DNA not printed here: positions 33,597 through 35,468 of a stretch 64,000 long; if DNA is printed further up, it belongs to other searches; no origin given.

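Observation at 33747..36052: RsbU/SpoIIE-type phosphatase with novel tandem Zn-ribbon-like N-terminus, coupled to a second (PP2C/Stp-type) phosphatase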

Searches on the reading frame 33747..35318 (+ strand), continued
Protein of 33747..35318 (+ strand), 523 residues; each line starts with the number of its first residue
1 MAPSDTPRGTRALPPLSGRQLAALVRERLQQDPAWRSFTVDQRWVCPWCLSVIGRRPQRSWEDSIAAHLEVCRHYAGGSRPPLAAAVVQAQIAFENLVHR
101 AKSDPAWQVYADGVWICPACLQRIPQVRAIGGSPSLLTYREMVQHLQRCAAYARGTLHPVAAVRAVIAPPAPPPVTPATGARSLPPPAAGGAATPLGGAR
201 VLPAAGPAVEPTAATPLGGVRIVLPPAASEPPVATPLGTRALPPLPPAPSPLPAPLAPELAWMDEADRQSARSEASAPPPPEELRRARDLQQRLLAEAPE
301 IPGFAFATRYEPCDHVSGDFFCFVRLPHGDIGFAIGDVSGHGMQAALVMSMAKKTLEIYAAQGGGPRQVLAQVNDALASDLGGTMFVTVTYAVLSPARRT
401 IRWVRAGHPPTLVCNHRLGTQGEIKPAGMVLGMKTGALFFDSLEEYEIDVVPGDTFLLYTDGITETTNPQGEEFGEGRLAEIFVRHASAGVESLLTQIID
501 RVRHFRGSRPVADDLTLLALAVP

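Call 30: predict_structure(alignment_id=A1)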
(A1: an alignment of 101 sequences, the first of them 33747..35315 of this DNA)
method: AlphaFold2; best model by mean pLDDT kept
length: 523 residues; sequences in the alignment: 101
mean_pLDDT: 84.9   pTM: 0.55
mean pLDDT of the five models: 84.9, 84.5, 84.3, 83.6, 83.4
residues with pLDDT >= 90: 368; 70-90: 49; 50-70: 30; < 50: 76
segments of 3 or more residues with pLDDT < 50: 1-3, 180-186, 189-230, 237-242, 250-257
pLDDT, mean of each block of 10 residues (from residue 1): 48 77 97 97 98 96 97 94 96 96 97 97 95 89 96 97 92 66 45 37 38 36 41 46 50 51 73 66 86 91 98 94 96 97 93 97 96 97 95 98 98 97 97 95 98 98 98 98 98 98 97 97 98
secondary structure, 60 per line:
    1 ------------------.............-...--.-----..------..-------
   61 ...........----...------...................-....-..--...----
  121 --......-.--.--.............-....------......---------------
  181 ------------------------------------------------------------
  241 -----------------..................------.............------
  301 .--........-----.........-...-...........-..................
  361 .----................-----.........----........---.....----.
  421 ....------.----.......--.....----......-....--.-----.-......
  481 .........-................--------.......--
elements in order: H19-31 H61-71 H85-103 H105-108 E114-116 E123-128 H136-148 H150-153 H160-165 H258-275 H282-294 E304-311 E317-325 E331-341 H343-361 H366-381 E387-395 E400-407 E411-415 E420-424 H436-442 E445-449 E454-459 H461-464 H475-489 H491-506 E515-521

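Call 55: find_encoding_contigs(protein=P0025, flank=8000, max_places=1)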
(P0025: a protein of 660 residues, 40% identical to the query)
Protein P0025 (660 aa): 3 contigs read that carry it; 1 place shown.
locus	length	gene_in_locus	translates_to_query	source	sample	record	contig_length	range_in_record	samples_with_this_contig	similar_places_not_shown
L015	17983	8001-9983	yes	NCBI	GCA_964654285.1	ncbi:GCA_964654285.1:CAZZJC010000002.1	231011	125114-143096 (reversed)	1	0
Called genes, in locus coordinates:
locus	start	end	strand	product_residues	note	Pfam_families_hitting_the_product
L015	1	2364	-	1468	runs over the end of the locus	PF01011:PQQ (weak), PF13360:PQQ_2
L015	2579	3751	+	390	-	PF13377:Peripla_BP_3, PF12833:HTH_18, PF00165:HTH_AraC (weak)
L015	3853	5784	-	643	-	PF02784:Orn_Arg_deC_N, PF17810:Arg_decarb_HB, PF17944:Arg_decarbox_C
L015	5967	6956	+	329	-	PF04371:PAD_porph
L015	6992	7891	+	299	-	PF00795:CN_hydrolase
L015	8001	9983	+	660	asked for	PF07228:SpoIIE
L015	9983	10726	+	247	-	PF00481:PP2C, PF13672:PP2C_2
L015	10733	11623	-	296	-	-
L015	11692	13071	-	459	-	PF02878:PGM_PMM_I, PF02879:PGM_PMM_II, PF02880:PGM_PMM_III, PF00408:PGM_PMM_IV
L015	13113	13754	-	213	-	-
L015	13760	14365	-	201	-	PF00036:EF-hand_1 (faint), PF13405:EF-hand_6 (faint), PF13499:EF-hand_7 (faint), PF13202:EF-hand_5 (faint)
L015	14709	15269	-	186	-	PF00857:Isochorismatase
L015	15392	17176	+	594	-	PF00664:ABC_membrane, PF00005:ABC_tran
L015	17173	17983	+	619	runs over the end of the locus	PF00664:ABC_membrane, PF13191:AAA_16 (faint), PF00005:ABC_tran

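Call 56: find_encoding_contigs(protein=P0061, flank=8000, max_places=1)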
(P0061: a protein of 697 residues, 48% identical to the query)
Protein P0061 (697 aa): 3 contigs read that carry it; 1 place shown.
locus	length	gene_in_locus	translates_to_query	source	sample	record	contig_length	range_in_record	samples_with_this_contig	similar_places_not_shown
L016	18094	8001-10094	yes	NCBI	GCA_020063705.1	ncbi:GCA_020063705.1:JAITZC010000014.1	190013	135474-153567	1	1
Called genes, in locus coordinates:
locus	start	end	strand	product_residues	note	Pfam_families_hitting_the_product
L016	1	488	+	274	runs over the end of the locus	PF01081:Aldolase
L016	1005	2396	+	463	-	PF07690:MFS_1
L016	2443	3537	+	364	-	PF00155:Aminotran_1_2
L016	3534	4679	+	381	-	PF02670:DXP_reductoisom, PF08436:DXP_redisom_C, PF13288:DXPR_C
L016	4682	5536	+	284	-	PF01513:NAD_kinase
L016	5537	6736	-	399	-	PF07690:MFS_1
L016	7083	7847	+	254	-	PF00149:Metallophos, PF12850:Metallophos_2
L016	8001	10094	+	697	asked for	PF07911:DUF1677 (faint), PF07228:SpoIIE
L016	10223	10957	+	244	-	PF00481:PP2C, PF13672:PP2C_2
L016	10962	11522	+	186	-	PF00857:Isochorismatase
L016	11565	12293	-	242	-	PF01479:S4, PF00849:PseudoU_synth_2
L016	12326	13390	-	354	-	PF06325:PrmA (weak), PF05175:MTS, PF13489:Methyltransf_23 (weak), PF03602:Cons_hypoth95, PF13847:Methyltransf_31, PF08242:Methyltransf_12, PF13649:Methyltransf_25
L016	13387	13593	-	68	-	PF02609:Exonuc_VII_S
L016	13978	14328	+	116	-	PF01740:STAS, PF13466:STAS_2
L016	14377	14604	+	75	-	-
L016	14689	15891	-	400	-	PF00437:T2SSE, PF13191:AAA_16 (faint)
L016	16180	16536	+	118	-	-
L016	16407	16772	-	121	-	-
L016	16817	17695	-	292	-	PF01842:ACT (faint), PF00551:Formyl_trans_N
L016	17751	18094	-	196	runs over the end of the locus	PF08819:DUF1802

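Call 57: find_encoding_contigs(protein=P0066, flank=8000, max_places=1)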
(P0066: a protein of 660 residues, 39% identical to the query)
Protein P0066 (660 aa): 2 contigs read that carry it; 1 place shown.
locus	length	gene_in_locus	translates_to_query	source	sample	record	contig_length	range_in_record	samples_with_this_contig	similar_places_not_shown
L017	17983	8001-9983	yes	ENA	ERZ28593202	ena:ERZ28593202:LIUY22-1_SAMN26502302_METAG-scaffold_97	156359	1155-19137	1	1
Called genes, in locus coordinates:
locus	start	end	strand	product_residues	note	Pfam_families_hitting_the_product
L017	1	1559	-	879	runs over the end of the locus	PF00069:Pkinase, PF07714:PK_Tyr_Ser-Thr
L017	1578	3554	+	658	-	-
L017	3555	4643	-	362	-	PF03462:PCRF, PF00472:RF-1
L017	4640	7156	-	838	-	PF00521:DNA_topoisoIV, PF03989:DNA_gyraseA_C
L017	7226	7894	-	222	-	PF01746:tRNA_m1G_MT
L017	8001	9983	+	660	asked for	PF07228:SpoIIE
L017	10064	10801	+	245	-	PF00481:PP2C, PF13672:PP2C_2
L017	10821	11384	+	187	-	PF00857:Isochorismatase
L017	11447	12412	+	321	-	PF00069:Pkinase, PF07714:PK_Tyr_Ser-Thr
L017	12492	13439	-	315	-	PF25917:BSH_RND (weak), PF25973:BSH_CzcB (faint)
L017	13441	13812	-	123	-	PF11742:DUF3302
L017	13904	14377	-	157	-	-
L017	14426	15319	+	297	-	PF01351:RNase_HII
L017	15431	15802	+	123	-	PF03965:Penicillinase_R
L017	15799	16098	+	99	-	PF01329:Pterin_4a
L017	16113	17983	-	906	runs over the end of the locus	PF03710:GlnE, PF08335:GlnD_UR_UTase, PF27444:GlnD_3rd (weak), PF01842:ACT (faint), PF13291:ACT_4 (faint), PF24931:ACT_ACR9_3rd (weak)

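Call 69: search_protein_families(library=pfam, proteins=[P0027, P0030, P0048, P0061, P0073], max_evalue=0.01)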
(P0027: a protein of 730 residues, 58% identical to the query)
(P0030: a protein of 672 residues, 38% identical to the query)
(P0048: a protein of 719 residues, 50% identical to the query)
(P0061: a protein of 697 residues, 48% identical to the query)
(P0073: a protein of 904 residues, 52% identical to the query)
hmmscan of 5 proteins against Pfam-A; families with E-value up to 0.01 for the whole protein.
P0027 (730 aa): 2 families
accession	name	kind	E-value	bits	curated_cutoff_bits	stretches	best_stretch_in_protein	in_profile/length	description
PF07228.17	SpoIIE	-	2.9e-46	158.3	25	1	534-727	1-189/192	Stage II sporulation protein E (SpoIIE)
PF07911.18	DUF1677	-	1.7e-06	28.8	25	0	46-82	28-69/94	Protein of unknown function (DUF1677)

P0030 (672 aa): 3 families
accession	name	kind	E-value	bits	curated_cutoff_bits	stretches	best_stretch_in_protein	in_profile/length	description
PF07228.17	SpoIIE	-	3e-50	171.3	25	1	476-671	1-191/192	Stage II sporulation protein E (SpoIIE)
PF07911.18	DUF1677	-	1.5e-06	29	25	0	48-94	28-78/94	Protein of unknown function (DUF1677)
PF02977.21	CarbpepA_inh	-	0.0036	17.5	25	0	118-128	17-27/46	Carboxypeptidase A inhibitor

P0048 (719 aa): 3 families
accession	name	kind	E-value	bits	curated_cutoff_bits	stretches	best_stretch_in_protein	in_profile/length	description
PF07228.17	SpoIIE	-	7.9e-50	169.9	25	1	523-718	1-191/192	Stage II sporulation protein E (SpoIIE)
PF07911.18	DUF1677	-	5.1e-08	33.7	25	0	48-93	28-77/94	Protein of unknown function (DUF1677)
PF25164.1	CoiA_N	-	0.005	16.8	26.3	0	121-132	16-27/50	Competence protein CoiA, N-terminal domain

P0061 (697 aa): 3 families
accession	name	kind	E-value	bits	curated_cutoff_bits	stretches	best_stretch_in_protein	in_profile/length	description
PF07228.17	SpoIIE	-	7.5e-51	173.2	25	1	501-696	1-191/192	Stage II sporulation protein E (SpoIIE)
PF07911.18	DUF1677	-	2.8e-07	31.3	25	0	48-93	28-77/94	Protein of unknown function (DUF1677)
PF25164.1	CoiA_N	-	0.00023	21.1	26.3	0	119-132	14-27/50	Competence protein CoiA, N-terminal domain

P0073 (904 aa): 4 families
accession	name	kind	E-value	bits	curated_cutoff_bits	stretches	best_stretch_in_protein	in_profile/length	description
PF07228.17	SpoIIE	-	3.6e-44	151.5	25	1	709-903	2-191/192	Stage II sporulation protein E (SpoIIE)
PF07911.18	DUF1677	-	2.3e-08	34.8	25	0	48-94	28-79/94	Protein of unknown function (DUF1677)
PF25164.1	CoiA_N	-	0.00042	20.2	26.3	0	46-66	13-33/50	Competence protein CoiA, N-terminal domain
PF04810.20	zf-Sec23_Sec24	-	0.005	17.3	25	0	198-213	16-31/39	Sec23/Sec24 zinc finger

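Call 72: list_cluster_members(proteins=[P0002, P0009, P0016, P0025, P0030, P0037, P0040, P0047, P0061, P0104])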
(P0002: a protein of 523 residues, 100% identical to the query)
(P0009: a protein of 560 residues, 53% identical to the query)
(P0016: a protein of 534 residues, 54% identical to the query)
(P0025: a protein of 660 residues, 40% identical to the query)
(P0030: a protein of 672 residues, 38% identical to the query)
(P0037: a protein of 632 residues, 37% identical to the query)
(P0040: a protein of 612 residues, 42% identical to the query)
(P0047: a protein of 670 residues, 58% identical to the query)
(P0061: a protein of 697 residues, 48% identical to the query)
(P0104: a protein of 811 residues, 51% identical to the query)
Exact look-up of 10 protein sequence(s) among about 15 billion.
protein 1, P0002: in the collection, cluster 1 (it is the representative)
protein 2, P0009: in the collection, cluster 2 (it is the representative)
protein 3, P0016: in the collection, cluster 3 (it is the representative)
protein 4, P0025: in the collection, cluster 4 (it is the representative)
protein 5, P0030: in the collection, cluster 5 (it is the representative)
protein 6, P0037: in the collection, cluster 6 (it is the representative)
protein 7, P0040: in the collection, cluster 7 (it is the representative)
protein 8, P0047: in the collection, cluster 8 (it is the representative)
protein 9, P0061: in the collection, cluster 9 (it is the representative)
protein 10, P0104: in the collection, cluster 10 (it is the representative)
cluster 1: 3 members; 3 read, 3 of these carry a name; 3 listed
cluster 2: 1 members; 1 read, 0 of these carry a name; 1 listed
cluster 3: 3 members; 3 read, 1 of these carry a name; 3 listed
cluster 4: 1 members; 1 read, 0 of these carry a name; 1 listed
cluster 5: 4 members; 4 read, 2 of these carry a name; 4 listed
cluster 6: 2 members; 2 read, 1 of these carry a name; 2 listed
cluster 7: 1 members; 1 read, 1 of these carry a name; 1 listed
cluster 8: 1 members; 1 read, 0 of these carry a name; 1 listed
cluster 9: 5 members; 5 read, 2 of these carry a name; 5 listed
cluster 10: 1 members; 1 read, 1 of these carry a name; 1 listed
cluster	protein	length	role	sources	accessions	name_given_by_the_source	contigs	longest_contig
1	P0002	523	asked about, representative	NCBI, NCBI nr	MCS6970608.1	MAG: SpoIIE family protein phosphatase [Planctomycetes bacterium] | SpoIIE family protein phosphatase [Planctomycetota bacterium]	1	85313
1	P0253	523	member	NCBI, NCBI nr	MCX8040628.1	MAG: SpoIIE family protein phosphatase [Planctomycetota bacterium] | SpoIIE family protein phosphatase [Planctomycetota bacterium]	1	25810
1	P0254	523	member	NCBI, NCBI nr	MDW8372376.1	MAG: SpoIIE family protein phosphatase [Planctomycetota bacterium] | SpoIIE family protein phosphatase [Planctomycetota bacterium]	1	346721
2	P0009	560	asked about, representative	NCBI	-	-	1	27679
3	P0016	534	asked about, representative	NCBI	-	-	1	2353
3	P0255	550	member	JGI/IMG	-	serine phosphatase RsbU (regulator of sigma subunit)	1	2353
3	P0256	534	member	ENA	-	-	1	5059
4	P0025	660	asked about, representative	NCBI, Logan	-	-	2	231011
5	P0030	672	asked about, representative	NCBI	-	-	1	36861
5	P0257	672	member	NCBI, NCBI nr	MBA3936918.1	MAG: SpoIIE family protein phosphatase [Planctomycetes bacterium] | SpoIIE family protein phosphatase [Planctomycetota bacterium]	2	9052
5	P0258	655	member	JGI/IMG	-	serine phosphatase RsbU (regulator of sigma subunit)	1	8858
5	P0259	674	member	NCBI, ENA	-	-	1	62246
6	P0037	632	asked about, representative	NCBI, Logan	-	-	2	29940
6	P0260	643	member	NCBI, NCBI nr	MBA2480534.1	MAG: serine/threonine-protein phosphatase [Planctomycetes bacterium] | serine/threonine-protein phosphatase [Planctomycetota bacterium]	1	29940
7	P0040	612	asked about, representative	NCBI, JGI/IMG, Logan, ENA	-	hypothetical protein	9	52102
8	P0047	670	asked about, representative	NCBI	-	-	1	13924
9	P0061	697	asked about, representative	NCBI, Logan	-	-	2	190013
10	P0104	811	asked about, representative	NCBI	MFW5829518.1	MAG: PP2C family protein-serine/threonine phosphatase [Planctomycetota bacterium]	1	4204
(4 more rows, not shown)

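Call 80: fold_search(model_id=the predicted structure, library=pdb)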
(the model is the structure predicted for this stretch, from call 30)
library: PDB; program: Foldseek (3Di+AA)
matches with E <= 10: 452; with E <= 0.001: 155
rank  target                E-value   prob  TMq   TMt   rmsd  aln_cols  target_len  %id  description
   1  3f7a_B                3.9e-15  1.00  0.37  0.51   6.6       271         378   22  Structure of Orthorhombic crystal form of Pseudomonas aeruginosa RssB (released 2009-11-24)
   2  3eq2_A                8.1e-15  1.00  0.36  0.50   7.8       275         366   22  Structure of Hexagonal Crystal form of Pseudomonas aeruginosa RssB (released 2009-10-20)
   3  3ke6_A                1.1e-14  1.00  0.37  0.54   3.2       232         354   25  The crystal structure of the RsbU and RsbW domains of Rv1364c from Mycobacterium tuberculosis (released 2010-11-10)
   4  3f79_D                1.2e-14  1.00  0.35  0.75   4.4       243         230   24  Structure of pseudo-centered cell crystal form of the C-terminal phosphatase domain of P. aeruginosa RssB (released 2009-11-24)
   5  6k4e_B                1.7e-14  1.00  0.38  0.77   9.1       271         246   21  SiaA-PP2C domain of Pseudomonas aeruginosa (released 2019-06-26)
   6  3f79_B                3.6e-14  1.00  0.35  0.75   4.2       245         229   24  Structure of pseudo-centered cell crystal form of the C-terminal phosphatase domain of P. aeruginosa RssB (released 2009-11-24)
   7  6k4e_A                8.6e-14  1.00  0.37  0.77   8.7       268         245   22  SiaA-PP2C domain of Pseudomonas aeruginosa (released 2019-06-26)
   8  3eq2_B                9.1e-14  1.00  0.37  0.51   8.3       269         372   23  Structure of Hexagonal Crystal form of Pseudomonas aeruginosa RssB (released 2009-10-20)
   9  3f79_E                1.7e-13  1.00  0.35  0.72   7.6       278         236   23  Structure of pseudo-centered cell crystal form of the C-terminal phosphatase domain of P. aeruginosa RssB (released 2009-11-24)
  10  3pu9_A                2.6e-13  1.00  0.36  0.76   2.7       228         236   19  Crystal structure of serine/threonine phosphatase Sphaerobacter thermophilus DSM 20745 (released 2010-12-22)
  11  3f7a_A                3.8e-13  1.00  0.38  0.52   6.2       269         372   23  Structure of Orthorhombic crystal form of Pseudomonas aeruginosa RssB (released 2009-11-24)
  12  3es2_A                5.1e-13  1.00  0.34  0.74   8.4       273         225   23  Structure of the C-terminal phosphatase domain of P. aeruginonsa RssB (released 2009-10-20)
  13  3f79_F                6.8e-13  1.00  0.35  0.74   4.2       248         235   24  Structure of pseudo-centered cell crystal form of the C-terminal phosphatase domain of P. aeruginosa RssB (released 2009-11-24)
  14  3ke6_B                8.5e-13  1.00  0.37  0.55   2.4       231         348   26  The crystal structure of the RsbU and RsbW domains of Rv1364c from Mycobacterium tuberculosis (released 2010-11-10)
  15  5ucg_A                9.0e-12  1.00  0.34  0.49   3.9       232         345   17  Structure of the PP2C Phosphatase Domain and a Fragment of the Regulatory Domain of the Cell Fate Determinant SpoIIE f (released 2017-05-31)
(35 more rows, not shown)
